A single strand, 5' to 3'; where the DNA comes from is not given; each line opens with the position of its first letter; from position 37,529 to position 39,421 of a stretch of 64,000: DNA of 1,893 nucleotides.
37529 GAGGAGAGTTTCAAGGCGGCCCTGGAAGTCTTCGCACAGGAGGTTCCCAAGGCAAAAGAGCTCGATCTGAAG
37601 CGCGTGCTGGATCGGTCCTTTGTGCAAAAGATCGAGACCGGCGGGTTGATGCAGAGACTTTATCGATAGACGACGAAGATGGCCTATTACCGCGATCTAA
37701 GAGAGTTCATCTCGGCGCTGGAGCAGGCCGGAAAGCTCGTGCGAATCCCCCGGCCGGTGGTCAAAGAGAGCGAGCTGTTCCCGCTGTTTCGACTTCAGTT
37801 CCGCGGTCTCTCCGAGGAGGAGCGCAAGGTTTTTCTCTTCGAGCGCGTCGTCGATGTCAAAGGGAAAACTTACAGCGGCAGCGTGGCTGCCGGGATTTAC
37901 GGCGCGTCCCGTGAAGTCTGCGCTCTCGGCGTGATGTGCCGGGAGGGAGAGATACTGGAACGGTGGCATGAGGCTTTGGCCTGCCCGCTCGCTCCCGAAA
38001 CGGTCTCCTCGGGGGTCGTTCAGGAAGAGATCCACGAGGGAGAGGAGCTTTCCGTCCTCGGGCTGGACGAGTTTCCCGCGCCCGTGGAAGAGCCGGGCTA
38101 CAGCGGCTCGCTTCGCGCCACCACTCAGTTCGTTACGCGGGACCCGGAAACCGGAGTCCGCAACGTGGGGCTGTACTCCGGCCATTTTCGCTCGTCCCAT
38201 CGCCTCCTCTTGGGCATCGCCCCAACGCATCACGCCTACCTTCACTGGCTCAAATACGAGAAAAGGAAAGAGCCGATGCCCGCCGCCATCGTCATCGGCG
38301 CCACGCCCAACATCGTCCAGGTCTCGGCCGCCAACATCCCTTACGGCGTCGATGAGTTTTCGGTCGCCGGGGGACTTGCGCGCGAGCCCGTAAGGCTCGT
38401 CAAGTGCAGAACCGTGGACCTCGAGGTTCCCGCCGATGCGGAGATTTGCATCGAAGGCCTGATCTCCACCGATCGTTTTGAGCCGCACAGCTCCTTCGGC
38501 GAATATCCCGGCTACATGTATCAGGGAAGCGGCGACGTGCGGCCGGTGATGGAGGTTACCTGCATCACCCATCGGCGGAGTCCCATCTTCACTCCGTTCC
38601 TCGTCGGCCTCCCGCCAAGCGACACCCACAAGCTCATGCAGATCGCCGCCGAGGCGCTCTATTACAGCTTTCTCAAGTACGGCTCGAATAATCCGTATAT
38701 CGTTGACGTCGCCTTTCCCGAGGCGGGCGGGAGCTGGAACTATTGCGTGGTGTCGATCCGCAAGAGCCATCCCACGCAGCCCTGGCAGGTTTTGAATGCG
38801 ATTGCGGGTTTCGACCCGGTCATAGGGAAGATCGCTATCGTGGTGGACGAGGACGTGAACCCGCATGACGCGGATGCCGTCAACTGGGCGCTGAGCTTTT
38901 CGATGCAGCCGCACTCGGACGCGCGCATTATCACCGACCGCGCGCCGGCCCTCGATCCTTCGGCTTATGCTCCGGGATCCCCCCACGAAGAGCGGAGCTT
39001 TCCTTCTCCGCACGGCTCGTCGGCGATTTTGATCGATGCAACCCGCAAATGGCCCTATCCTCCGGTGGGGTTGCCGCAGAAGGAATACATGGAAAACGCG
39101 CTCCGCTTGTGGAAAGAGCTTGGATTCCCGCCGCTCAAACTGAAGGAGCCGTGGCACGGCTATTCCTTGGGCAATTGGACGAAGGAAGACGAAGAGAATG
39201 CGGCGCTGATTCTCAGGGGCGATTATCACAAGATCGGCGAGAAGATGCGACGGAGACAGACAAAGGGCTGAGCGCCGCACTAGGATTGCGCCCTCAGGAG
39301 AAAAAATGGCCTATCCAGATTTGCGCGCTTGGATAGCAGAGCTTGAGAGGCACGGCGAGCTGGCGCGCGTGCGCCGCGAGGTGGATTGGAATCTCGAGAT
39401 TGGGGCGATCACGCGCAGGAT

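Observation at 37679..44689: Subfamily C UbiD paralogs (U5, U7) lack the catalytic Arg of the N-x-G-x-Y-R motif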

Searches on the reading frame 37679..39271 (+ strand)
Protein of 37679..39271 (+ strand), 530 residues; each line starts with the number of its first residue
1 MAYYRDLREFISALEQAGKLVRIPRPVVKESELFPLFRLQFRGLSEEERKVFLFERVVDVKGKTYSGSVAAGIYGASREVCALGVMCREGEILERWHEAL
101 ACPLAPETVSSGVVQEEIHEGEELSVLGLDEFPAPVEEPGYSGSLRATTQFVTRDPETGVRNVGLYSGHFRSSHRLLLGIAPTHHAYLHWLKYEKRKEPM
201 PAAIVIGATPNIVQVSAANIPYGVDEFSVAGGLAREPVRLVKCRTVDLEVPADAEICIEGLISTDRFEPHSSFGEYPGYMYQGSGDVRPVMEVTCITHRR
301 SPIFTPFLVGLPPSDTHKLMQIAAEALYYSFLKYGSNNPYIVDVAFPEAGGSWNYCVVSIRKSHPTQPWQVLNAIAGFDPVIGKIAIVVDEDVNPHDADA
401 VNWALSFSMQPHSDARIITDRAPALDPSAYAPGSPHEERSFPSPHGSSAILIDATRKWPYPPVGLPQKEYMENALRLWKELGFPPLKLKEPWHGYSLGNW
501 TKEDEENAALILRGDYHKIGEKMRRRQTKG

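Call 5: search_protein_families(library=pfam, proteins=[window:37679-39271:+])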
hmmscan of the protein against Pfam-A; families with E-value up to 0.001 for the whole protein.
window:37679-39271:+ (530 aa): 3 families
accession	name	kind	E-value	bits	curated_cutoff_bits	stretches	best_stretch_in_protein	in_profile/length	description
PF01977.22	UbiD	-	2e-49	168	23.3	1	111-311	7-205/206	3-octaprenyl-4-hydroxybenzoate carboxy-lyase Rift-related domain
PF20696.2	UbiD_C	-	4.9e-23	82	24.2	1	319-434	3-119/127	3-octaprenyl-4-hydroxybenzoate carboxy-lyase C-terminal domain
PF20695.2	UbiD_N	-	3.2e-05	24.4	24.3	1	11-99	1-77/78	3-octaprenyl-4-hydroxybenzoate carboxy-lyase N-terminal domain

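Call 6: search_protein_families(library=ncbifam, proteins=[window:37679-39271:+])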
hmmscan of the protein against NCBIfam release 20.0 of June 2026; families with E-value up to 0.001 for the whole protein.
window:37679-39271:+ (530 aa): 7 families
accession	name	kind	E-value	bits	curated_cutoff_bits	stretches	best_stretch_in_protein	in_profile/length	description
TIGR00148.1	TIGR00148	subfamily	8e-72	242.3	244.85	1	7-433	1-426/438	UbiD family decarboxylase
TIGR03701.1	mena_SCO4490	equivalog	6.1e-60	203.2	495.9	1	104-430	107-426/433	menaquinone biosynthesis decarboxylase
NF041204.1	VdcC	exception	9.3e-58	195.8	650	1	4-435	1-428/467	non-oxidative hydroxyarylic acid decarboxylases subunit C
NF008175.0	PRK10922.1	equivalog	4.8e-40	137.5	788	1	3-459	5-460/497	4-hydroxy-3-polyprenylbenzoate decarboxylase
NF041219.1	BagN_FevL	exception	5e-35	120.9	1000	1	3-322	16-338/502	bagremycin/ferroverdin biosynthesis UbiD family decarboxylase BagN/FevL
TIGR02724.1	phenyl_P_beta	equivalog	6.1e-34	117.2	468.95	1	6-430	2-424/472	phenylphosphate carboxylase subunit beta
TIGR02723.1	phenyl_P_alpha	equivalog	2.3e-23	82.6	564.6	1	6-329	9-325/485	phenylphosphate carboxylase subunit alpha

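Call 7: search_solved_structures(query=window:37679-39271:+, show_alignments=2)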
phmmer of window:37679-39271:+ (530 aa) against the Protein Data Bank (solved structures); distinct sequences matched with E-value up to 0.001: 40.
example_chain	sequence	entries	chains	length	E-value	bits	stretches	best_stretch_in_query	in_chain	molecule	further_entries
6h6x_B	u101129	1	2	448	1.6e-51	178.8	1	6-429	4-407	3-polyprenyl-4-hydroxybenzoate decarboxylase and related decarboxylases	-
6h6v_A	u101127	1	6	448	9.4e-49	169.7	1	6-429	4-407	3-polyprenyl-4-hydroxybenzoate decarboxylase and related decarboxylases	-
7pda_A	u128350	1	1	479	5.3e-34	121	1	1-433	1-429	UbiD family decarboxylase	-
2idb_A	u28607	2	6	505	1.5e-33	119.6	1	4-459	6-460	3-octaprenyl-4-hydroxybenzoate carboxy-lyase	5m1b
5m1c_A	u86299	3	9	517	1.6e-33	119.4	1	4-459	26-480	3-octaprenyl-4-hydroxybenzoate carboxy-lyase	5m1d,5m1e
7nf0_A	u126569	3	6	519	1e-30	110.1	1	6-424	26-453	Ferulic acid decarboxylase 1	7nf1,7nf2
7ae4_A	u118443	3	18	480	5.5e-30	107.8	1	3-434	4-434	Phenolic acid decarboxylase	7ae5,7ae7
7ney_A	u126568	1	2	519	4.1e-29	104.9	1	6-415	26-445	Ferulic acid decarboxylase 1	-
6da6_A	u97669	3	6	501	7.6e-27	97.4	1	83-416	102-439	UbiD-like decarboxylase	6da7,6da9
5ny5_A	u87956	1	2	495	4.6e-24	88.2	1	5-435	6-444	3,4-dihydroxybenzoate decarboxylase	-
5o3n_A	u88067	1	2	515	5.2e-24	88.1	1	5-435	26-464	3,4-dihydroxybenzoate decarboxylase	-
5o3m_A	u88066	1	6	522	5.4e-24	88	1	4-435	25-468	Protocatechuate decarboxylase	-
6evd_A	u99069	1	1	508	6.1e-24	87.8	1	8-437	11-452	Ferulic acid decarboxylase 1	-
8crd_A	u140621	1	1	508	8.4e-24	87.4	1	8-437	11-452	Ferulic acid decarboxylase 1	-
6r2z_A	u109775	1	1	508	8.6e-24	87.3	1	8-440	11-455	Ferulic acid decarboxylase 1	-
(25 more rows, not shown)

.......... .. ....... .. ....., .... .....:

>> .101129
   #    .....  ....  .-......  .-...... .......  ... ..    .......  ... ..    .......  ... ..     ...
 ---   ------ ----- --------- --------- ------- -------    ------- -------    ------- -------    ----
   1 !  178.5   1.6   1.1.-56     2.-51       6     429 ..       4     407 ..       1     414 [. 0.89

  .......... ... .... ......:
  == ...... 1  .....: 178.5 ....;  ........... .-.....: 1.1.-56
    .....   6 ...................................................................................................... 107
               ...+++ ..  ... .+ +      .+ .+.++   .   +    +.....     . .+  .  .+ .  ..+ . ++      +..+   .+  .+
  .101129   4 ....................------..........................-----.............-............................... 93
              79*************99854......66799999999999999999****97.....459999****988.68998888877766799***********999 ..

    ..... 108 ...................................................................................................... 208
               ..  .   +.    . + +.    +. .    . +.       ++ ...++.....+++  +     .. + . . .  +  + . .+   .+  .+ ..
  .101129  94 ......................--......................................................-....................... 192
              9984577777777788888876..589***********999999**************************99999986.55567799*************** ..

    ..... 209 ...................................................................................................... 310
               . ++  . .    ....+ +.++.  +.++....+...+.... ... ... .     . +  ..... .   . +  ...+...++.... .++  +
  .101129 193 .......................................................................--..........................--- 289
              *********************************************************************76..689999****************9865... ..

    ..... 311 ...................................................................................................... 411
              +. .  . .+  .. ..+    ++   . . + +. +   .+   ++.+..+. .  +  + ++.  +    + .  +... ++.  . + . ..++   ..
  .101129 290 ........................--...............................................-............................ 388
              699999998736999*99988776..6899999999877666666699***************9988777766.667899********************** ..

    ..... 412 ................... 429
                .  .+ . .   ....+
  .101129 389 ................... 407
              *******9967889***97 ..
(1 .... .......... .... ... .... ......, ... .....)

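Call 9: find_homologous_proteins(query=window:37679-39271:+, max_evalue=1e-20)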
Query window:37679-39271:+ (530 aa): 4049 proteins with E <= 1e-20 among 8000 candidates; the best 120 are listed.
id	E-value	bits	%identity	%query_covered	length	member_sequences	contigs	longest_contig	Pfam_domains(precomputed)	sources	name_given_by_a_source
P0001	0.0e+0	1233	100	100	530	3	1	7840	PF20696.3,PF01977.23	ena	-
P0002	2.3e-294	995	78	100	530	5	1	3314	PF20696.3,PF01977.23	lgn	-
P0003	1.1e-291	986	78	100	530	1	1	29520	PF20696.3,PF01977.23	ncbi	-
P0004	2.5e-267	906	72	100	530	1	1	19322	PF20696.3,PF01977.23,PF20695.3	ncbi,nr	ncbi:MAG: UbiD family decarboxylase [Desulfobacterales bacterium]|nr:UbiD family decarboxylase [Desu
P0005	1.9e-263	893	71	100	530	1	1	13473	PF20696.3,PF01977.23,PF20695.3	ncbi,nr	ncbi:MAG: UbiD family decarboxylase [Desulfobacterales bacterium]|nr:UbiD family decarboxylase [Desu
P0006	1.4e-239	814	66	99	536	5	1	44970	PF20696.3,PF01977.23,PF20695.3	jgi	jgi:4-hydroxy-3-polyprenylbenzoate decarboxylase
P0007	4.2e-239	813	65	99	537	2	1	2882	PF20696.3,PF01977.23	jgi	jgi:4-hydroxy-3-polyprenylbenzoate decarboxylase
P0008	1.6e-226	771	63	100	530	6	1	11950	PF20696.3,PF01977.23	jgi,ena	-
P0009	3.1e-224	764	60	100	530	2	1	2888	PF20696.3,PF01977.23,PF20695.3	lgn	-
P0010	6.0e-222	756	60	100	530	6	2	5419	PF20696.3,PF01977.23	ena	-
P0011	1.1e-221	755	62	100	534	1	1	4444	PF20696.3,PF01977.23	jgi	jgi:4-hydroxy-3-polyprenylbenzoate decarboxylase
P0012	1.3e-220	752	59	100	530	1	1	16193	PF20696.3,PF01977.23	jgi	jgi:4-hydroxy-3-polyprenylbenzoate decarboxylase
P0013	2.9e-220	751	60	100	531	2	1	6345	PF20696.3,PF01977.23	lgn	-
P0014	3.5e-220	750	60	100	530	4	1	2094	PF20696.3,PF01977.23,PF20695.3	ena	-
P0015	6.9e-220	749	59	99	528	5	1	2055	PF20696.3,PF01977.23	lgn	-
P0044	2.9e-196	672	54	100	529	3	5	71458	PF20696.3,PF01977.23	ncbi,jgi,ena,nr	ncbi:MAG: hypothetical protein CMO12_01915 [Thaumarchaeota archaeon]|jgi:4-hydroxy-3-polyprenylbenzo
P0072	1.2e-183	630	54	100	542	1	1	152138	PF20696.3,PF01977.23,PF20695.3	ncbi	-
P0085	8.9e-182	624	53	100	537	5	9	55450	PF20696.3,PF01977.23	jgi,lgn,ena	-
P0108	1.0e-179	617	53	98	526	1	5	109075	PF20696.3,PF01977.23,PF20695.3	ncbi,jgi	ncbi:MAG TPA: UbiD family decarboxylase [Candidatus Binatia bacterium]|jgi:4-hydroxy-3-polyprenylben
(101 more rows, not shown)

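Call 21: find_encoding_contigs(protein=P0072, flank=10000, max_places=2)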
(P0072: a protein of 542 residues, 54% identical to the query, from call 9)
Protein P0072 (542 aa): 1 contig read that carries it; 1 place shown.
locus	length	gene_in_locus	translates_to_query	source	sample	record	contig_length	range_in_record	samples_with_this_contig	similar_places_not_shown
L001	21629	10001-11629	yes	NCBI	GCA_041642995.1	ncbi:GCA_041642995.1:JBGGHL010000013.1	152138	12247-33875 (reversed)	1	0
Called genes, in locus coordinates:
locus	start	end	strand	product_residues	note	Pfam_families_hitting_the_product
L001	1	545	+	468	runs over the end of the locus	PF03972:MmgE_PrpD_N, PF19305:MmgE_PrpD_C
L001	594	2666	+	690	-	PF02538:Hydantoinase_B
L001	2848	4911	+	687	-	PF02538:Hydantoinase_B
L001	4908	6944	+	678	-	PF05378:Hydant_A_N, PF01968:Hydantoinase_A, PF19278:Hydant_A_C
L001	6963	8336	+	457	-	PF00202:Aminotran_3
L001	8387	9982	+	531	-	PF20695:UbiD_N, PF01977:UbiD, PF20696:UbiD_C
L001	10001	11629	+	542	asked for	PF20695:UbiD_N (faint), PF01977:UbiD, PF20696:UbiD_C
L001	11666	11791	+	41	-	-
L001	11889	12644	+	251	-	PF17645:Amdase, PF01177:Asp_Glu_race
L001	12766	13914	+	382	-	PF13531:SBP_bac_11, PF01547:SBP_bac_1, PF13416:SBP_bac_8, PF13343:SBP_bac_6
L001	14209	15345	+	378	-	PF01547:SBP_bac_1, PF13531:SBP_bac_11, PF13416:SBP_bac_8, PF13343:SBP_bac_6 (weak)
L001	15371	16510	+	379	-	PF01547:SBP_bac_1 (weak), PF13416:SBP_bac_8, PF13343:SBP_bac_6, PF13531:SBP_bac_11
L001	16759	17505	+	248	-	PF17645:Amdase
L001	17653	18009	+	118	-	PF02036:SCP2 (weak)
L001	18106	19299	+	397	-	PF00108:Thiolase_N (faint), PF02803:Thiolase_C (faint), PF22691:Thiolase_C_1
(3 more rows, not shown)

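Call 22: find_encoding_contigs(protein=P0108, flank=10000, max_places=2)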
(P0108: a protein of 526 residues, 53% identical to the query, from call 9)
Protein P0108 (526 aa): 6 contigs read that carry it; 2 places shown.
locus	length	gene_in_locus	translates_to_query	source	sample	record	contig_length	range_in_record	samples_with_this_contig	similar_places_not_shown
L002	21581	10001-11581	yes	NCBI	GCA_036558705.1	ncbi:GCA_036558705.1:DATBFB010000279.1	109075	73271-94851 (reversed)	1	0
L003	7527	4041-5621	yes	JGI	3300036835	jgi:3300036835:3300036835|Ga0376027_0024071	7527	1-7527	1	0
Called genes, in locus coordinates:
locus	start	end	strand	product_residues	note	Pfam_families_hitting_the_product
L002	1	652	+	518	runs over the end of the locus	PF00682:HMGL-like, PF22617:HCS_D2, PF08502:LeuA_dimer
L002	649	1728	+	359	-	PF00180:Iso_dh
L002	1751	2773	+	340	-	PF01118:Semialdhyde_dh, PF02774:Semialdhyde_dhC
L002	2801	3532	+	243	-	PF01416:PseudoU_synth_1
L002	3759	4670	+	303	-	PF01522:Polysacc_deac_1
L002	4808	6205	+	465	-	PF00330:Aconitase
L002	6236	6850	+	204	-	PF00694:Aconitase_C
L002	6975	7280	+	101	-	PF13453:Zn_ribbon_TFIIB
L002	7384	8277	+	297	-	PF09084:NMT1, PF13379:NMT1_2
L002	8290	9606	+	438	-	PF00355:Rieske, PF19301:LigXa_C, PF19112:VanA_C (faint)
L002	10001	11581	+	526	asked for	PF20695:UbiD_N (weak), PF01977:UbiD, PF20696:UbiD_C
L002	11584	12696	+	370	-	PF00190:Cupin_1 (faint), PF07883:Cupin_2 (weak)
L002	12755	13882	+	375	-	PF01547:SBP_bac_1, PF13531:SBP_bac_11, PF13416:SBP_bac_8, PF13343:SBP_bac_6 (weak)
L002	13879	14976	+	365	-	PF01547:SBP_bac_1, PF13531:SBP_bac_11, PF13416:SBP_bac_8, PF13343:SBP_bac_6 (weak)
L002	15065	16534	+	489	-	PF20695:UbiD_N, PF01977:UbiD, PF20696:UbiD_C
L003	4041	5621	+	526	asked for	PF20695:UbiD_N (weak), PF01977:UbiD, PF20696:UbiD_C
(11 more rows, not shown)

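Call 23: find_encoding_contigs(protein=P0044, flank=8000, max_places=1)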
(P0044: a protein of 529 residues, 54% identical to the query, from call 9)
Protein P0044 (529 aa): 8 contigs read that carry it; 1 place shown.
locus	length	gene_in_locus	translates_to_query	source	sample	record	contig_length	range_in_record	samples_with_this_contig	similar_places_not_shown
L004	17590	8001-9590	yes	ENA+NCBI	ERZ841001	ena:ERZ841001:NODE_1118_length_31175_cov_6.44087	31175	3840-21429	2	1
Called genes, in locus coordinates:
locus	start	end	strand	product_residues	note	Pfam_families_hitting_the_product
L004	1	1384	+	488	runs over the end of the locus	-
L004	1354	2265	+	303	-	-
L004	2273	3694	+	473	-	PF09678:Caa3_CtaG, PF07185:DUF1404 (weak)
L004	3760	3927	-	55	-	-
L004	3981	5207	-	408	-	PF01547:SBP_bac_1, PF13531:SBP_bac_11 (weak), PF13416:SBP_bac_8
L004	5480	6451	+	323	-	PF07883:Cupin_2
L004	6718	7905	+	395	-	PF07690:MFS_1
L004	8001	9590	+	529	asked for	PF01977:UbiD, PF20696:UbiD_C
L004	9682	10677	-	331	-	PF01113:DapB_N, PF19328:DAP_DH_C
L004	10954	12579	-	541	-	PF00528:BPD_transp_1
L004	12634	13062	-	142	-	PF01042:Ribonuc_L-PSP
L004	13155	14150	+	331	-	PF00296:Bac_luciferase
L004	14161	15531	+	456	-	PF01979:Amidohydro_1, PF07969:Amidohydro_3 (faint), PF12890:DHOase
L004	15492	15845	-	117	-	-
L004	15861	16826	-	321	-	PF02779:Transket_pyr, PF02780:Transketolase_C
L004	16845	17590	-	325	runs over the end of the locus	PF00676:E1_dh, PF02775:TPP_enzyme_C (faint)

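Call 24: find_encoding_contigs(protein=P0085, flank=8000, max_places=1)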
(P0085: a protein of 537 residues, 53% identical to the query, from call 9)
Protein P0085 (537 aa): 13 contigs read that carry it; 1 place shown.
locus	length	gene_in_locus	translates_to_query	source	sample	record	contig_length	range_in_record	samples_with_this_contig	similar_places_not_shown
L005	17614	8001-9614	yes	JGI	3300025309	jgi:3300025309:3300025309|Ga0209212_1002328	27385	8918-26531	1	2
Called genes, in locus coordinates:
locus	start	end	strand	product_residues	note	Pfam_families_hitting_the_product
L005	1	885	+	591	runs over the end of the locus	PF00528:BPD_transp_1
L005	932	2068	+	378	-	PF13416:SBP_bac_8 (weak)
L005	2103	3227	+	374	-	-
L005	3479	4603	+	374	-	PF13416:SBP_bac_8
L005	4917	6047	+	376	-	PF13416:SBP_bac_8 (weak)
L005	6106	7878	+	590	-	PF00528:BPD_transp_1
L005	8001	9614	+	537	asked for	PF01977:UbiD, PF20696:UbiD_C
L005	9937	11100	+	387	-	PF13416:SBP_bac_8, PF13531:SBP_bac_11 (weak)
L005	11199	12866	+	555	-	PF00528:BPD_transp_1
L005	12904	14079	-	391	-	PF13531:SBP_bac_11 (weak), PF01547:SBP_bac_1, PF13416:SBP_bac_8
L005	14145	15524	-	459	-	PF20695:UbiD_N, PF01977:UbiD, PF20696:UbiD_C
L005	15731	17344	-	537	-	PF01977:UbiD, PF20696:UbiD_C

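Call 25: find_encoding_contigs(protein=P0003, flank=10000, max_places=1)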
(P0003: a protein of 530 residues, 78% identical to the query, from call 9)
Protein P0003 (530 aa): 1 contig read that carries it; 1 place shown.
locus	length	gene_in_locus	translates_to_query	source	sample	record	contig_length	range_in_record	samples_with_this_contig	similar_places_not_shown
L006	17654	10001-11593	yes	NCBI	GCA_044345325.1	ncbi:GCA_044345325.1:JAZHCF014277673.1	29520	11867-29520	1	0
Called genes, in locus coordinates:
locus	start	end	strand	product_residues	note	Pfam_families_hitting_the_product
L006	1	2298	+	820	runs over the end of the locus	PF01315:Ald_Xan_dh_C, PF02738:MoCoBD_1, PF20256:MoCoBD_2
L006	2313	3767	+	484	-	PF20695:UbiD_N, PF01977:UbiD, PF20696:UbiD_C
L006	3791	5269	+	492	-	PF20695:UbiD_N, PF01977:UbiD, PF20696:UbiD_C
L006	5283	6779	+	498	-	PF20695:UbiD_N, PF01977:UbiD, PF20696:UbiD_C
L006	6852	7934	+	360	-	-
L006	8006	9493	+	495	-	PF01970:TctA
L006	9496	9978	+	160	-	PF07331:TctB (weak)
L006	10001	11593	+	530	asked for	PF01977:UbiD, PF20696:UbiD_C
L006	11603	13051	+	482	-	PF20695:UbiD_N, PF01977:UbiD, PF20696:UbiD_C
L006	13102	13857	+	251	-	PF03070:TENA_THI-4, PF14518:Haem_oxygenas_2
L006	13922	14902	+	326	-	PF04909:Amidohydro_2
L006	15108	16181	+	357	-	PF12974:Phosphonate-bd (faint)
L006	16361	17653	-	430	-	?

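Call 26: find_encoding_contigs(protein=P0006, flank=8000, max_places=1)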
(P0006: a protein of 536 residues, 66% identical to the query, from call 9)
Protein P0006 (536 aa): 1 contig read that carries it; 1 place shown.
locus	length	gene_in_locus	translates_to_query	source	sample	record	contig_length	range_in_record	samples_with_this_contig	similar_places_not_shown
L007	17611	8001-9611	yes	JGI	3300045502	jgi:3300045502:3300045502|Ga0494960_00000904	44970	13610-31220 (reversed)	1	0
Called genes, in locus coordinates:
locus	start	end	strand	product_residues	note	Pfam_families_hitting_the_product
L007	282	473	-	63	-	-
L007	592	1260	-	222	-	PF03737:RraA-like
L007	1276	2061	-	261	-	PF02548:Pantoate_transf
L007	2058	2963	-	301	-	PF02900:LigB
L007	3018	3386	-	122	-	-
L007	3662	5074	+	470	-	PF00082:Peptidase_S8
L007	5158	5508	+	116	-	PF12690:BsuPI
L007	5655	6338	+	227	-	PF00440:TetR_N, PF17938:TetR_C_29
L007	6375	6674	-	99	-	-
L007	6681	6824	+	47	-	-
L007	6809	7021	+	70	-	-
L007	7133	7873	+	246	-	PF03070:TENA_THI-4, PF14518:Haem_oxygenas_2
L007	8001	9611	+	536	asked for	PF20695:UbiD_N (weak), PF01977:UbiD, PF20696:UbiD_C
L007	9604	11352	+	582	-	PF00890:FAD_binding_2, PF01266:DAO (weak), PF07992:Pyr_redox_2 (faint), PF02910:Succ_DH_flav_C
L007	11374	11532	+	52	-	PF00037:Fer4 (weak), PF13237:Fer4_10 (weak), PF12838:Fer4_7 (faint), PF13187:Fer4_9 (weak)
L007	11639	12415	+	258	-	-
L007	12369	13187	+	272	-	PF01977:UbiD, PF20696:UbiD_C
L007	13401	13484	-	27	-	-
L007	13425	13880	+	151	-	-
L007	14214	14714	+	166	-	-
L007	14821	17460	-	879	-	PF02861:Clp_N, PF23569:NBD_SMAX1, PF00004:AAA, PF17871:AAA_lid_9, PF00004:AAA, PF07724:AAA_2, PF07728:AAA_5, PF10431:ClpB_D2-small, +10 more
